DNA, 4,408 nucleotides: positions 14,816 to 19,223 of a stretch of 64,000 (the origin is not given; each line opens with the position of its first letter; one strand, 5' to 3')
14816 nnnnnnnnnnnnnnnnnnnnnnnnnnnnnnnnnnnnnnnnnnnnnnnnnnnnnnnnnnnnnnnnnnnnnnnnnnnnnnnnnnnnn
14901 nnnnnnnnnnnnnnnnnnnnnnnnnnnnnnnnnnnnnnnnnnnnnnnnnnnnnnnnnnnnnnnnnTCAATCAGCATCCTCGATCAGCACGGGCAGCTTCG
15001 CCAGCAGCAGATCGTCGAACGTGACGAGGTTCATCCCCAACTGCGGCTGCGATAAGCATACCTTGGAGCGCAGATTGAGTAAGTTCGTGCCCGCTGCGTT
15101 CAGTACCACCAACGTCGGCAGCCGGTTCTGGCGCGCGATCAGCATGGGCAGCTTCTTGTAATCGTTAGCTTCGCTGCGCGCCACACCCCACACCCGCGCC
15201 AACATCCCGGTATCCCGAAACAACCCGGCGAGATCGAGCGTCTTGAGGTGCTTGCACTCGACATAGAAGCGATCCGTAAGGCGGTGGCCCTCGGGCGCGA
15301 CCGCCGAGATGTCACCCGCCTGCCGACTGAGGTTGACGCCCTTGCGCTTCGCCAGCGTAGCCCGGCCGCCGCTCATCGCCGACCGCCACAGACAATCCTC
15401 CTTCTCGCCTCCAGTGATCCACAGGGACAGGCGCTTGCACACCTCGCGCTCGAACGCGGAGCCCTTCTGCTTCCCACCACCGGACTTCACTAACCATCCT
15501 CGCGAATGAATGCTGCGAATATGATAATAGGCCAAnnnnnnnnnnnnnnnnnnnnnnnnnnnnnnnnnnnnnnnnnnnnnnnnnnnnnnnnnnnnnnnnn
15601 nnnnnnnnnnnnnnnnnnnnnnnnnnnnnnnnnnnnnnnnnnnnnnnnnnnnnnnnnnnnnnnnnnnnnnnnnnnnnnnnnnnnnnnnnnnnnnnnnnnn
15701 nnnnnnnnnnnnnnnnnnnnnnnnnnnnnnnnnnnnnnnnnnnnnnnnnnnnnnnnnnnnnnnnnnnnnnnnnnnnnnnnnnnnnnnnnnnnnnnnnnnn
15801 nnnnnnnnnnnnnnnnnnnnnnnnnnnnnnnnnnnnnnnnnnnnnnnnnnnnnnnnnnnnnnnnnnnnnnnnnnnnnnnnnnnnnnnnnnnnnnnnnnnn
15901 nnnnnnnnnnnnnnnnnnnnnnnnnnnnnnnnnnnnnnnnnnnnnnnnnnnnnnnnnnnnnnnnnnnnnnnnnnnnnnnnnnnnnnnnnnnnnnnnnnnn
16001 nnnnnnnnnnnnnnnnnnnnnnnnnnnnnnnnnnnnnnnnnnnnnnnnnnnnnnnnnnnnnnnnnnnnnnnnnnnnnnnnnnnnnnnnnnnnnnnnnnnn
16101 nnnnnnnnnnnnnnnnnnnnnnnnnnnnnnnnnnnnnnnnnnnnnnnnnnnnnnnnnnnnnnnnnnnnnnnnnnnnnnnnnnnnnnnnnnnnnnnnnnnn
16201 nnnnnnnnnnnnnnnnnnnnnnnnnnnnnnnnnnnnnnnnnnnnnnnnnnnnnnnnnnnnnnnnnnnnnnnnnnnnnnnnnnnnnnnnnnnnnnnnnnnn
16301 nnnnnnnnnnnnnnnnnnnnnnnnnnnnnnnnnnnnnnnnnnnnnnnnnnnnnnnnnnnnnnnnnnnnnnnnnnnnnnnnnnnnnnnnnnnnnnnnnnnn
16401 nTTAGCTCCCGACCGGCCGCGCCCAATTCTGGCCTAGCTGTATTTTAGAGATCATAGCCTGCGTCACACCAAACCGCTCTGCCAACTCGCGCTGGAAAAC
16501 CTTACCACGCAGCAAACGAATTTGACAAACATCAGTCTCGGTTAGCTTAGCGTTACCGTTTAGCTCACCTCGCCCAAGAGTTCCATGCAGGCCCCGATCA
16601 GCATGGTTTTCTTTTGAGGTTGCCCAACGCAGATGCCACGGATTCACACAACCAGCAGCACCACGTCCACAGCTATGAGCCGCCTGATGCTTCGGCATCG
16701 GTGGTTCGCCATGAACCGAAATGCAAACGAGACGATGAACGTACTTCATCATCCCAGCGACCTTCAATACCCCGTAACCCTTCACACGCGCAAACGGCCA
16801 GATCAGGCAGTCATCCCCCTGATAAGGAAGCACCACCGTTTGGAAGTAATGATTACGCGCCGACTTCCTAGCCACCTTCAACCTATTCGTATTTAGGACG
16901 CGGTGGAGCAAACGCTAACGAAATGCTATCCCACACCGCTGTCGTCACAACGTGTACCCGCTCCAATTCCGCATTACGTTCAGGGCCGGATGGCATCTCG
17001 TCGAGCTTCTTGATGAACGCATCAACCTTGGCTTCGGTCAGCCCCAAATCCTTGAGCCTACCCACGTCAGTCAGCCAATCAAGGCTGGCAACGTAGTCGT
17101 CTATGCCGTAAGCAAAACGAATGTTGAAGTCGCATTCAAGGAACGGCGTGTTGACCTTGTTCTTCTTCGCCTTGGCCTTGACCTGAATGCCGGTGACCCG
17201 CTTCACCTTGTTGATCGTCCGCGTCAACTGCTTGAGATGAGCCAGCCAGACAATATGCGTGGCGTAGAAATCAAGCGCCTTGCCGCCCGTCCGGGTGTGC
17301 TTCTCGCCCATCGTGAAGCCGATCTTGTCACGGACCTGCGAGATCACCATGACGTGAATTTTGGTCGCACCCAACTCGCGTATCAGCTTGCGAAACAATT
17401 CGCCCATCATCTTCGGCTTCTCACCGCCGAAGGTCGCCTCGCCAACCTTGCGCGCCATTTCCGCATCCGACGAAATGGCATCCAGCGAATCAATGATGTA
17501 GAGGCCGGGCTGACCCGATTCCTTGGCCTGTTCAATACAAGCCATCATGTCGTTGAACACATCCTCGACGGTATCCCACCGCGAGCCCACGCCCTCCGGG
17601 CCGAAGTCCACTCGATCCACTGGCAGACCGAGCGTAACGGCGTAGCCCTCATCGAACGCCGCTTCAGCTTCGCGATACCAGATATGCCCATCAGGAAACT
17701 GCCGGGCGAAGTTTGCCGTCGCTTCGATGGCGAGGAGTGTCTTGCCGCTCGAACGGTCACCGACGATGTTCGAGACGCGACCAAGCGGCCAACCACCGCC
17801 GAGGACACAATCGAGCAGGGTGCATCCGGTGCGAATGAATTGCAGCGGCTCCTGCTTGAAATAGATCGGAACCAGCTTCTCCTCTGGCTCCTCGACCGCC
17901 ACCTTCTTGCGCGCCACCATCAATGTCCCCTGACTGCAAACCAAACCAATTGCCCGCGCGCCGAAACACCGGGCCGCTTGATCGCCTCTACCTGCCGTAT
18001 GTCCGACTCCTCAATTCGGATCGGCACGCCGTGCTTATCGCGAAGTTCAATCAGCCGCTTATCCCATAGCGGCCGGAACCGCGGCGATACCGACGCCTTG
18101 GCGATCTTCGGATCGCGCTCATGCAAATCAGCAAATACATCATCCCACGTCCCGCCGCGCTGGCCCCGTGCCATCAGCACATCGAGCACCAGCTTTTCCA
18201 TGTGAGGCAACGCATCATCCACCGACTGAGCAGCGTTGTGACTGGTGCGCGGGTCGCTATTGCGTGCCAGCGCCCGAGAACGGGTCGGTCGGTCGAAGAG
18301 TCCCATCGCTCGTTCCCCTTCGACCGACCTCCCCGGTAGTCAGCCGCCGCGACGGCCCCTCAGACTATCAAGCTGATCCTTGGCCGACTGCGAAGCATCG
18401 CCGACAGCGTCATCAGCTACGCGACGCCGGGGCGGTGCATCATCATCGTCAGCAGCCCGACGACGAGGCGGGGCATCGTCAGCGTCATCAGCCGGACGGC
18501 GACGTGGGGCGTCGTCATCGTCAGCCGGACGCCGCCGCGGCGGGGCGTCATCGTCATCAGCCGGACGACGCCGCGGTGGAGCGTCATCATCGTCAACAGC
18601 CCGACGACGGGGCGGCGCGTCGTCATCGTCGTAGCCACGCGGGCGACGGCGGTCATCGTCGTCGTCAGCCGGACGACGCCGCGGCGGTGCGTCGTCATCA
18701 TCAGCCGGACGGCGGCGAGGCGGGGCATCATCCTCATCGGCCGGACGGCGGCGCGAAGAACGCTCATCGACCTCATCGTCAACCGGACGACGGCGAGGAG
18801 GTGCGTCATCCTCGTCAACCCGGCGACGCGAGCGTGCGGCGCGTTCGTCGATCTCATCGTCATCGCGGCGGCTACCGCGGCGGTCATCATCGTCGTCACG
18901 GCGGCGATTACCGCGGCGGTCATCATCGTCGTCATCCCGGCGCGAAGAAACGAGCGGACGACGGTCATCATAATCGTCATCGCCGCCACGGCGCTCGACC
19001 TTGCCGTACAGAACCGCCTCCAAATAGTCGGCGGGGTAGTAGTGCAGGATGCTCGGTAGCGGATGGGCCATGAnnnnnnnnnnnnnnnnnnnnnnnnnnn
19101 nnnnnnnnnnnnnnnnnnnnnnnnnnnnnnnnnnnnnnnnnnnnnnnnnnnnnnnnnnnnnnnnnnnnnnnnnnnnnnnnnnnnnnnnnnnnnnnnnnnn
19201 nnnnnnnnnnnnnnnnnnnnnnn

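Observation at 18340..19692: Replication-module protein with ~12 tandem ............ repeats appended to a Zn-binding globular domain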

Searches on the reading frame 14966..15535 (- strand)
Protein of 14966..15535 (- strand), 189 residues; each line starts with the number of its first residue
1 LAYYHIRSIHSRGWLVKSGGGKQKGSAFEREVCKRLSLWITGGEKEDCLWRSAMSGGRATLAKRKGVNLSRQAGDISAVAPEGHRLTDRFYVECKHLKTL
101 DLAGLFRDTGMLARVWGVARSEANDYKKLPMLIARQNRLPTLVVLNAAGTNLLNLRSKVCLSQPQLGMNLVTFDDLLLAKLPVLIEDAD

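Call 30: search_protein_families(library=pfam, proteins=[window:14966-15535:-], max_evalue=0.001)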
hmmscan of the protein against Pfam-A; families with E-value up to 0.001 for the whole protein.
window:14966-15535:- (189 aa): 1 family
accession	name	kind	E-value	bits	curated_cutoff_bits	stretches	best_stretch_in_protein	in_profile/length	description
PF24608.2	PDDEXK_15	-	4.8e-15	56.3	27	1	22-158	3-124/164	Phage putative PDDEXK endonuclease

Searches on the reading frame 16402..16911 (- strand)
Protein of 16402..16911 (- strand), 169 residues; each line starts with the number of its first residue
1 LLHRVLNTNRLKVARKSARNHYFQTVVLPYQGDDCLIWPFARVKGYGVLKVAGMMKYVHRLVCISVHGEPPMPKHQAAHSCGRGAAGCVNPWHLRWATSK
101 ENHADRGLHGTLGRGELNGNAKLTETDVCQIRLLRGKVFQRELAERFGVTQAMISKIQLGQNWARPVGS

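Call 30: search_protein_families(library=pfam, proteins=[window:16402-16911:-], max_evalue=0.001)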
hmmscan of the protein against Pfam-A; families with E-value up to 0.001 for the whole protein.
window:16402-16911:- (169 aa): 1 family
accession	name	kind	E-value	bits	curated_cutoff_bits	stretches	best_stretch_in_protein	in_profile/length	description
PF13392.12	HNH_3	-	1.3e-05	25.1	24.8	1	56-103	1-45/46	HNH endonuclease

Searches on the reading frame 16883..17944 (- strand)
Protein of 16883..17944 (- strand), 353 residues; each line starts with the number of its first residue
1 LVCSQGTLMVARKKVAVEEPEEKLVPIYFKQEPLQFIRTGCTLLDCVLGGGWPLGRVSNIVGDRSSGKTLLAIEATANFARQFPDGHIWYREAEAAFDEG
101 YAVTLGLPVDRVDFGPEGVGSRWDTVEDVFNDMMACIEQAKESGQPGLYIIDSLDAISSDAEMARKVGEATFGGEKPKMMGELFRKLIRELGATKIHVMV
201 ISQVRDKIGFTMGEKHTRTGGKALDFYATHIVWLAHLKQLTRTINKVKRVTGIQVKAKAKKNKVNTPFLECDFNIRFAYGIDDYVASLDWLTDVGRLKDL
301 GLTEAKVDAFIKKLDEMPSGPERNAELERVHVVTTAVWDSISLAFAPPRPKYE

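Call 3: search_protein_families(library=pfam, proteins=[window:16883-17944:-], max_evalue=1)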
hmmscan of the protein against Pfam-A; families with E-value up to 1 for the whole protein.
window:16883-17944:- (353 aa): 8 families
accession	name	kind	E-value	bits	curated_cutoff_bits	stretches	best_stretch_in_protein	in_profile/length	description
PF00154.27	RecA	-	1.2e-35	123.7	27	1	32-282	28-262/262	recA bacterial DNA recombination protein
PF06745.19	ATPase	-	4.2e-07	30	26.6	1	37-74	1-38/231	KaiC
PF13481.12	AAA_25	-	4.4e-05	23.6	27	1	47-175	25-166/195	AAA domain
PF13479.12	AAA_24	-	0.0018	18.6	27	1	60-206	7-132/195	AAA domain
PF08423.17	Rad51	-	0.0029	17.4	22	1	36-98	7-73/244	Rad51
PF00702.32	Hydrolase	-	0.016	16.1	26.4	1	79-201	50-177/191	haloacid dehalogenase-like hydrolase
PF13191.12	AAA_16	-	0.059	14.3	32.6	1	60-160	29-147/167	AAA ATPase domain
PF05625.17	PAXNEB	-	0.29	10.6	28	1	36-60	18-42/366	PAXNEB protein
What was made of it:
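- Checked: The clamp loader is at 20261..21304 and the RecA-like gene at 16883..17944 (call 3).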

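Call 4: search_protein_families(library=phrogs, proteins=[window:16883-17944:-], max_evalue=0.1)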
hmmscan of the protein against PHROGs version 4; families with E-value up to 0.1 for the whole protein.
window:16883-17944:- (353 aa): 7 families
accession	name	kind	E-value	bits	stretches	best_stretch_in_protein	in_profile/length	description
phrog_97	-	other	1.5e-53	183.8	2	31-234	44-251/506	UvsX-like recombinase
phrog_8337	-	DNA, RNA and nucleotide metabolism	6.1e-30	105.5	1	35-264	48-267/273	DNA repair protein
phrog_9666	-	unknown function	2.4e-08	33.6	1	68-278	486-704/779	-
phrog_19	-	DNA, RNA and nucleotide metabolism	1.5e-06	28.3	1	30-85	328-380/621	DnaB-like replicative helicase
phrog_239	-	DNA, RNA and nucleotide metabolism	0.0017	18.3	1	32-81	336-384/801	DNA primase/helicase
phrog_6891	-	other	0.008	16.8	1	57-169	44-145/310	ATPase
phrog_2872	-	DNA, RNA and nucleotide metabolism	0.08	13.5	0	126-225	55-150/219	Sak4-like ssDNA annealing protein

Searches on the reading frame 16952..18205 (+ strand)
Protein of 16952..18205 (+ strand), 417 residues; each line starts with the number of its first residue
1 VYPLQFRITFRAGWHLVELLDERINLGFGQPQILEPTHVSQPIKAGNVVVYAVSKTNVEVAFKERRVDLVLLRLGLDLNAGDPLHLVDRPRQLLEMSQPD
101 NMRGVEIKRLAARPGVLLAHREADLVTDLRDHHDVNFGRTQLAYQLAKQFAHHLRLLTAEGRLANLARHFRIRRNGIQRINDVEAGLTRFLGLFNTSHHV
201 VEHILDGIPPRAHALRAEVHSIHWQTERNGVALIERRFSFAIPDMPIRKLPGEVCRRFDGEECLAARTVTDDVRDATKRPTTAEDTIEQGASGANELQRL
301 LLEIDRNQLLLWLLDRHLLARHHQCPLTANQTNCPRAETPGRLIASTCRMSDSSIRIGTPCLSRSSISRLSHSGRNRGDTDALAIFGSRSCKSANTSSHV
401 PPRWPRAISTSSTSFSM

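Call 40: search_protein_families(library=phrogs, proteins=[window:16952-18205:+], max_evalue=0.01)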
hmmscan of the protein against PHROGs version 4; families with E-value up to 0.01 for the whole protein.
window:16952-18205:+ (417 aa): 0 families
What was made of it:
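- Checked: Overlapping ORFs in other frames or on the + strand (18168..19073 +, 18417..19130 -) have no PHROG match (call 40).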

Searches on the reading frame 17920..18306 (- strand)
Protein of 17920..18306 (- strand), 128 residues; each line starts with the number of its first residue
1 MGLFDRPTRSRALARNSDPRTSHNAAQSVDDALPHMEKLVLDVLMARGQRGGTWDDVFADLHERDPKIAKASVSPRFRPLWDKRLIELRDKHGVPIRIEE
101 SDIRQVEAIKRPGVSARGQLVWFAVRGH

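Call 3: search_protein_families(library=pfam, proteins=[window:17920-18306:-], max_evalue=1)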
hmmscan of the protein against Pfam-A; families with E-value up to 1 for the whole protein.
window:17920-18306:- (128 aa): 0 families

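Call 4: search_protein_families(library=phrogs, proteins=[window:17920-18306:-], max_evalue=0.1)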
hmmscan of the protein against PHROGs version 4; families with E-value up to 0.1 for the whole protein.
window:17920-18306:- (128 aa): 2 families
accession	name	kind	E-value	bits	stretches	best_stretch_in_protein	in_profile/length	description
phrog_1123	-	unknown function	5.6e-07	30.4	1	10-91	6-81/112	-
phrog_18663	-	unknown function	0.0018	19.6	1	9-36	5-32/113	-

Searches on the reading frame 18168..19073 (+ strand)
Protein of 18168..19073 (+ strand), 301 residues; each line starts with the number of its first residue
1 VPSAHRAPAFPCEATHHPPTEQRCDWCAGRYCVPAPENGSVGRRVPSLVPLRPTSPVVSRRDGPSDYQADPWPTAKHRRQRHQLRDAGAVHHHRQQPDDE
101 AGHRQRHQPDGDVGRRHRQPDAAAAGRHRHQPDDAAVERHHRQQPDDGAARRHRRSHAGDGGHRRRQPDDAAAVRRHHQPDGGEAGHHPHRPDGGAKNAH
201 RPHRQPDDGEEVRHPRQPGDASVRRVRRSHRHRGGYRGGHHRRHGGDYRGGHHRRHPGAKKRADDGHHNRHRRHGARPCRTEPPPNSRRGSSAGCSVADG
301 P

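Call 40: search_protein_families(library=phrogs, proteins=[window:18168-19073:+], max_evalue=0.01)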
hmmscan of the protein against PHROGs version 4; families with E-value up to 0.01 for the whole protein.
window:18168-19073:+ (301 aa): 0 families
